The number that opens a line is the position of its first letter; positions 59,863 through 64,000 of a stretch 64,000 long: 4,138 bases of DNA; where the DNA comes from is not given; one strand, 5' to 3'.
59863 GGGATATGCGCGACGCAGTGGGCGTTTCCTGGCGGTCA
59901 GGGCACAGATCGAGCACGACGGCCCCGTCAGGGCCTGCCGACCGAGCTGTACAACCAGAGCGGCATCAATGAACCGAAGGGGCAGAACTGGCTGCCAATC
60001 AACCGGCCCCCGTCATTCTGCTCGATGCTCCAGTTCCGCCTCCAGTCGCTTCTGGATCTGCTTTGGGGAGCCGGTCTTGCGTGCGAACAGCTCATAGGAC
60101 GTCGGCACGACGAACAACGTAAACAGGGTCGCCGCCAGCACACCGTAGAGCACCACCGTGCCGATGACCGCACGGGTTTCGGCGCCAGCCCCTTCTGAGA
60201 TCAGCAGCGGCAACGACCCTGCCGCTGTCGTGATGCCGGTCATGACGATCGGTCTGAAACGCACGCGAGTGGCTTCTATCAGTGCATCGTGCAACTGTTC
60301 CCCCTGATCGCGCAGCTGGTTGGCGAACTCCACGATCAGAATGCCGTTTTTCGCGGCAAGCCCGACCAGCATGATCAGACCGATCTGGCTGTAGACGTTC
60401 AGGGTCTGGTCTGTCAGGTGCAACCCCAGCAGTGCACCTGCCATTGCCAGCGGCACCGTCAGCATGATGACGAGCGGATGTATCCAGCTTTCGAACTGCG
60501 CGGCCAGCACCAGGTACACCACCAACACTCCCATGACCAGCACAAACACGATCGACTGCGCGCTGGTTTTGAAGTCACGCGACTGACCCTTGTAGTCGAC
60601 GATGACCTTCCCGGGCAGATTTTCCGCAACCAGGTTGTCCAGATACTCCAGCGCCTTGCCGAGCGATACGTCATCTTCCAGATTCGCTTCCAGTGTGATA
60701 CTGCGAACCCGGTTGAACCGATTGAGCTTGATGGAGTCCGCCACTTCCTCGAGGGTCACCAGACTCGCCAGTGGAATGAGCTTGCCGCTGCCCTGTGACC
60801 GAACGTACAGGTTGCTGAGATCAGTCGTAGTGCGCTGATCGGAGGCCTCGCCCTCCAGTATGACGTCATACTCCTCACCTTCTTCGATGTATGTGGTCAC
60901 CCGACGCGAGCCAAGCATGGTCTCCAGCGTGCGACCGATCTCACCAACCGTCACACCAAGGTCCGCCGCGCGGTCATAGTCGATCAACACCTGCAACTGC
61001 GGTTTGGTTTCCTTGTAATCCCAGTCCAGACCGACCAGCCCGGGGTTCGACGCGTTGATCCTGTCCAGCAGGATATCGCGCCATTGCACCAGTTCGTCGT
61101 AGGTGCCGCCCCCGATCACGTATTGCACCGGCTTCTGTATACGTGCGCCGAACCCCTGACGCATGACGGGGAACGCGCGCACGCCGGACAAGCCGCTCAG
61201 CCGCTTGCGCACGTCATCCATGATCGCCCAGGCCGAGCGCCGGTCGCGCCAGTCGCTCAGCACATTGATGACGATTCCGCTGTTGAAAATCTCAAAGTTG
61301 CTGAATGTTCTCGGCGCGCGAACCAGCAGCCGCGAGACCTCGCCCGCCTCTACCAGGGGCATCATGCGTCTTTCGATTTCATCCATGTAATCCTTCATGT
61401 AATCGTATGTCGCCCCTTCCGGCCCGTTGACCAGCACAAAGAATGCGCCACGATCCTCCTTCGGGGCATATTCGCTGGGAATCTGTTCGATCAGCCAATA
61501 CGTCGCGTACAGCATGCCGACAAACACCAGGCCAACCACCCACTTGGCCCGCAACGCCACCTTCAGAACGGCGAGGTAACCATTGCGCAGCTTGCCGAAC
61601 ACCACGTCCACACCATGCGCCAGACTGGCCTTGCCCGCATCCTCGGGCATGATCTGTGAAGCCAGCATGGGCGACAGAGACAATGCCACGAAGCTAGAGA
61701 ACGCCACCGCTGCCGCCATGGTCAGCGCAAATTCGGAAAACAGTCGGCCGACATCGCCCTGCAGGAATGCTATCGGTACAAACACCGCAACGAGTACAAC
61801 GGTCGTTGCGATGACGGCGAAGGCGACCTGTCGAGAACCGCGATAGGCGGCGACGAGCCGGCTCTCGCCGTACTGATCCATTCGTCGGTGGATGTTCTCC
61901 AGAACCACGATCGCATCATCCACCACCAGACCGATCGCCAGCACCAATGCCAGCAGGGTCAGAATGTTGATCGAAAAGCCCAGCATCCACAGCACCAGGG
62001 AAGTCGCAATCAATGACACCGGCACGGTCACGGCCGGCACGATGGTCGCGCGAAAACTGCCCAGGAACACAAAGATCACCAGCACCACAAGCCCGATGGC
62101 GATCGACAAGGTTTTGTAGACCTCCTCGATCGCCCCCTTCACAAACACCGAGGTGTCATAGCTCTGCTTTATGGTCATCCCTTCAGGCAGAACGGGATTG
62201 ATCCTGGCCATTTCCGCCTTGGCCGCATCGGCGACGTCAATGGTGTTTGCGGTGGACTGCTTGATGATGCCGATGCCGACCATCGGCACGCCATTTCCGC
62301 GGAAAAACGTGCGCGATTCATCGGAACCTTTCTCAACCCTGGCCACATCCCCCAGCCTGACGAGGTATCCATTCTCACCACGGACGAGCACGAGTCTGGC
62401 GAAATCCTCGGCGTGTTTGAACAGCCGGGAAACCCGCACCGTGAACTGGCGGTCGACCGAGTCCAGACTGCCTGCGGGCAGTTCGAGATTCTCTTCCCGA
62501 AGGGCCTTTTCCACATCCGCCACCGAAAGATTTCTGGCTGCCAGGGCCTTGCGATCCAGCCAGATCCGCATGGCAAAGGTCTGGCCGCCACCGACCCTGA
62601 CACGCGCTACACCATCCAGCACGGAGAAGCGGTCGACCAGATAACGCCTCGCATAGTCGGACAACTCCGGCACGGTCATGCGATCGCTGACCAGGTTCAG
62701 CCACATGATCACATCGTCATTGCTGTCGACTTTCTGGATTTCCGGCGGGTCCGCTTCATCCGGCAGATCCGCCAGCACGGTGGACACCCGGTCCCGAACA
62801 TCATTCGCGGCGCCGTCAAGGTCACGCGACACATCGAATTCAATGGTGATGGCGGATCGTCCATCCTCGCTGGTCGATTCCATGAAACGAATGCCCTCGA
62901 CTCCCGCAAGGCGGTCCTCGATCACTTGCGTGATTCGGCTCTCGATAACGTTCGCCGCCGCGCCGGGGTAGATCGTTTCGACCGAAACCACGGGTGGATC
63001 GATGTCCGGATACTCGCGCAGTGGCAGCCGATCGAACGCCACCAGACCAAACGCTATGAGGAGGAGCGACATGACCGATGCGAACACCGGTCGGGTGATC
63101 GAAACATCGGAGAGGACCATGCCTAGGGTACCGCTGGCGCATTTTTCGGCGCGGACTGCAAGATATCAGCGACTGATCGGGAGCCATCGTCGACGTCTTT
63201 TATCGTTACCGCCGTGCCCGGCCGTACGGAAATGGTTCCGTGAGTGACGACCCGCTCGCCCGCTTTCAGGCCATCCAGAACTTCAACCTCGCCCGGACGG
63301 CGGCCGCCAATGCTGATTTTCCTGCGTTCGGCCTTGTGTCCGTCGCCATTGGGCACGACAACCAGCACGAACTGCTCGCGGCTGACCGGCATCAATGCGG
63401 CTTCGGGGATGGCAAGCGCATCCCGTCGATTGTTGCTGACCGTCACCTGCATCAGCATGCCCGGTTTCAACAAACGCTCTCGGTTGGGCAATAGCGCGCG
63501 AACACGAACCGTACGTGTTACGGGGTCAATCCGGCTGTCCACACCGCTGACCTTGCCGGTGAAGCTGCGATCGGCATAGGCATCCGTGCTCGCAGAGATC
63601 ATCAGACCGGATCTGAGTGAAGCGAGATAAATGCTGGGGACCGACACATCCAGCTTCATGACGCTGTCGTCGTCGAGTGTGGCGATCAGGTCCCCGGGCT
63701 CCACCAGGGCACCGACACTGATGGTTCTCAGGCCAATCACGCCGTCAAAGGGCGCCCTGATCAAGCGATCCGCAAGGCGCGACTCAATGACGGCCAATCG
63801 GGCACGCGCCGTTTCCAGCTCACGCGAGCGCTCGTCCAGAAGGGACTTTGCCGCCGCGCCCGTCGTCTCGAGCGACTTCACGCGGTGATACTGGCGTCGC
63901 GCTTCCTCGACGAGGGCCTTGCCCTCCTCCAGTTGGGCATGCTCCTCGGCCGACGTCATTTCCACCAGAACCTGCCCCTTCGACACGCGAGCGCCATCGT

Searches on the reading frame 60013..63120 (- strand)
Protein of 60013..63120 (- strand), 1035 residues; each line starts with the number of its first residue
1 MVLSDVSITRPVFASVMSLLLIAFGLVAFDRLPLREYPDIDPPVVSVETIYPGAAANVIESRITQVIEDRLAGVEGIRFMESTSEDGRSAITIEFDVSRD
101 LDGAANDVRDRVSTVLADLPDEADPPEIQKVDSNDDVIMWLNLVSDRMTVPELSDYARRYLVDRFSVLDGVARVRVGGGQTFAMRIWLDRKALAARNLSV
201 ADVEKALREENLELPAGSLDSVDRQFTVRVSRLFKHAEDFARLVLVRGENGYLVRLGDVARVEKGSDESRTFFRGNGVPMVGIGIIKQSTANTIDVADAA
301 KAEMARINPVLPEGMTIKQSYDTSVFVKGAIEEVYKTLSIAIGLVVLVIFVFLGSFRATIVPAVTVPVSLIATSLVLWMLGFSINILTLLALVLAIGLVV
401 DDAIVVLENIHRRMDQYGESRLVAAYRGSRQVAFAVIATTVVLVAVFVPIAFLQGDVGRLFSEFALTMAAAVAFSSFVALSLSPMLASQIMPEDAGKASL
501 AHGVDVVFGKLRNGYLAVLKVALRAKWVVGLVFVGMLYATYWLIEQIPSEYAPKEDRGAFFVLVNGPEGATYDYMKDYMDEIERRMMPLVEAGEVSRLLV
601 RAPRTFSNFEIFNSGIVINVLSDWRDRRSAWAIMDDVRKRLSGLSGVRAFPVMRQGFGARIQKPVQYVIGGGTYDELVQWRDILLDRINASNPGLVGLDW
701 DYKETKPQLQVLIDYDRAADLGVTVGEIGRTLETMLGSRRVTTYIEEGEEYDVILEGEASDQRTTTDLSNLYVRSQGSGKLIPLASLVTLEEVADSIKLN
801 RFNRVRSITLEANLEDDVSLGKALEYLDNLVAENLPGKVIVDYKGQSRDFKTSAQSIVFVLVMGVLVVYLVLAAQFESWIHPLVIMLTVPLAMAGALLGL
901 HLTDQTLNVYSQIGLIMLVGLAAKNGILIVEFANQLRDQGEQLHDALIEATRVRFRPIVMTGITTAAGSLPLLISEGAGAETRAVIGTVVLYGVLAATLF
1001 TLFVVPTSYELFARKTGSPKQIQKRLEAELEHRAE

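Call 3: search_protein_families(library=pfam, proteins=[window:60013-63120:-])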
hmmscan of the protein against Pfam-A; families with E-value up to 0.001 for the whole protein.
window:60013-63120:- (1035 aa): 2 families
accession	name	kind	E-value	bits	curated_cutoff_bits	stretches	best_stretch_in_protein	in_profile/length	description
PF00873.25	ACR_tran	-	4.9e-294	978.4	28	1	4-1012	2-1020/1021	AcrB/AcrD/AcrF family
PF03176.21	MMPL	-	1.6e-12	47.5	20.5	2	852-1018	140-307/333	MMPL family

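Call 4: search_protein_families(library=ncbifam, proteins=[window:60013-63120:-])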
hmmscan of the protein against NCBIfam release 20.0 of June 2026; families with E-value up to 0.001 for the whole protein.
window:60013-63120:- (1035 aa): 17 families
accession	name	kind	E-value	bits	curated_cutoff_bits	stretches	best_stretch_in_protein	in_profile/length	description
NF033617.1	RND_permease_2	subfamily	0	1093.6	1250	1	4-1014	1-1009/1009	multidrug efflux RND transporter permease subunit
NF000282.2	RND_permease_1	subfamily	3.8e-261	869.3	1250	1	7-1011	4-1026/1029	multidrug efflux RND transporter permease subunit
TIGR00915.1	2A0602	subfamily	3e-247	823.3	940.35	1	4-1014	2-1030/1050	efflux RND transporter permease subunit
NF007133.0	PRK09579.1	equivalog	2.5e-226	753.7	1763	1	1-1023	1-1013/1017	multidrug efflux RND transporter permease subunit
NF007131.0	PRK09577.1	equivalog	7.5e-188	626.5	1768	1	7-1022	5-1032/1045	multidrug efflux RND transporter permease subunit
NF007905.0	PRK10614.1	equivalog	3.6e-182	607.6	1774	1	6-1016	6-1012/1025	multidrug efflux RND transporter permease subunit MdtC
NF007842.1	PRK10555.1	equivalog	1e-180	603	1854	1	6-1015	4-1029/1036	multidrug efflux RND transporter permease AcrD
NF007798.0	PRK10503.1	equivalog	3.2e-174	581.3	1584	1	6-1024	15-1034/1040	MdtB/MuxB family multidrug efflux RND transporter permease subunit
NF011706.2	PRK15127.1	equivalog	2.5e-170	568.7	2150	1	6-1015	4-1032/1049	multidrug efflux RND transporter permease subunit AcrB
NF000037.1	RND_perm_OqxB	exception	1.3e-164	549.6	2200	1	3-1026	3-1048/1050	multidrug efflux RND transporter permease subunit OqxB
TIGR00914.1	2A0601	subfamily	5.8e-114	381.9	701.45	1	15-1022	17-1045/1051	CusA/CzcA family heavy metal efflux RND transporter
TIGR00921.1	2A067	subfamily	2.9e-13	48.8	351.9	1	855-1017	192-354/733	hydrophobe/amphiphile efflux-3 (HAE3) family transporter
TIGR00916.1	2A0604s01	subfamily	1.1e-07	31.8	148.6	1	338-479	92-230/231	SecD/SecF family protein translocase subunit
TIGR03480.1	HpnN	hypoth_equivalog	4.5e-07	28.2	751.85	1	848-1024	262-434/862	hopanoid biosynthesis associated RND transporter like protein HpnN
NF009580.0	PRK13023.1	equivalog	1.6e-05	23.4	1153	1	341-491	300-448/775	protein translocase subunit SecDF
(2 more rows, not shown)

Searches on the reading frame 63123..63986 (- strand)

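Call 3: search_protein_families(library=pfam, proteins=[window:63123-63986:-])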
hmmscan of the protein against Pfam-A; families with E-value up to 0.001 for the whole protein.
window:63123-63986:- (287 aa): 2 families
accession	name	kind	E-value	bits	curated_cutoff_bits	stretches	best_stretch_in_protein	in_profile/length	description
PF16576.10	HlyD_D23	-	2.3e-22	79.8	30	1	3-178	44-213/214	Barrel-sandwich domain of CusB or HlyD membrane-fusion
PF13437.12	HlyD_3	-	1.9e-16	61.2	22.2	1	76-176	2-106/106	HlyD family secretion protein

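Call 4: search_protein_families(library=ncbifam, proteins=[window:63123-63986:-])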
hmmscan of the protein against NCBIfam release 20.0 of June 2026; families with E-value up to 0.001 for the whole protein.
window:63123-63986:- (287 aa): 19 families
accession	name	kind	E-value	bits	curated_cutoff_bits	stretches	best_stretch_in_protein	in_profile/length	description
TIGR01730.1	RND_mfp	subfamily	5.9e-62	209.5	94.9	1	2-262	49-321/322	efflux RND transporter periplasmic adaptor subunit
TIGR00999.1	8a0102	subfamily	3.1e-39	134.7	319.3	1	3-253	6-269/271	CzcB/NccB family metal efflux transporter periplasmic adaptor subunit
NF008589.1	PRK11556.1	equivalog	1.5e-17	63.6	391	1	14-262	126-387/392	MdtA/MuxA family multidrug efflux RND transporter periplasmic adaptor subunit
NF045904.1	RND-peri-MexE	equivalog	5.6e-16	58.4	714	1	16-271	107-377/390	multidrug efflux RND transporter periplasmic adaptor subunit MexE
NF033834.1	RND_adapt_MexA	exception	2.4e-15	56.5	750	1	3-260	87-358/373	multidrug efflux RND transporter periplasmic adaptor subunit MexA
NF011604.1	PRK15030.1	equivalog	2.3e-14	53.2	765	1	72-268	172-381/397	multidrug efflux RND transporter periplasmic adaptor subunit AcrA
NF007303.0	PRK09783.1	subfamily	6e-14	51.3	390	1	75-252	216-390/414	copper/silver efflux system membrane fusion protein CusB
NF038010.1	ABC_adapt_DarC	equivalog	9.6e-14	50.9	450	1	64-252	221-406/417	darobactin export ABC transporter periplasmic adaptor subunit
NF008606.0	PRK11578.1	equivalog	2e-13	50.2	342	1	8-248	104-362/371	macrolide transporter subunit MacA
TIGR00998.1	8a0101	subfamily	2.4e-13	49.8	390.8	1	13-168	156-294/334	EmrA/EmrK family multidrug efflux transporter periplasmic adaptor subunit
NF007132.1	PRK09578.1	equivalog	3.6e-13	49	512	1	142-273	257-386/396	MexX/AxyX family multidrug efflux RND transporter periplasmic adaptor subunit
NF045680.1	DiMtlExpIhpB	equivalog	1e-11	44.5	450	1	64-251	126-311/326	divalent metal ion exporter adaptor subunit IhpB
NF000272.2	OqxA_adapt_sub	exception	2.5e-11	43.2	835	1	141-266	259-383/391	multidrug efflux RND transporter periplasmic adaptor subunit OqxA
NF033138.2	RND-peri-MexC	equivalog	6e-11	42.1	625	1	17-263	108-372/375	MexC family multidrug efflux RND transporter periplasmic adaptor subunit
NF007362.0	PRK09859.1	equivalog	4.4e-08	32.6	738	1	137-260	247-369/385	multidrug transporter subunit MdtE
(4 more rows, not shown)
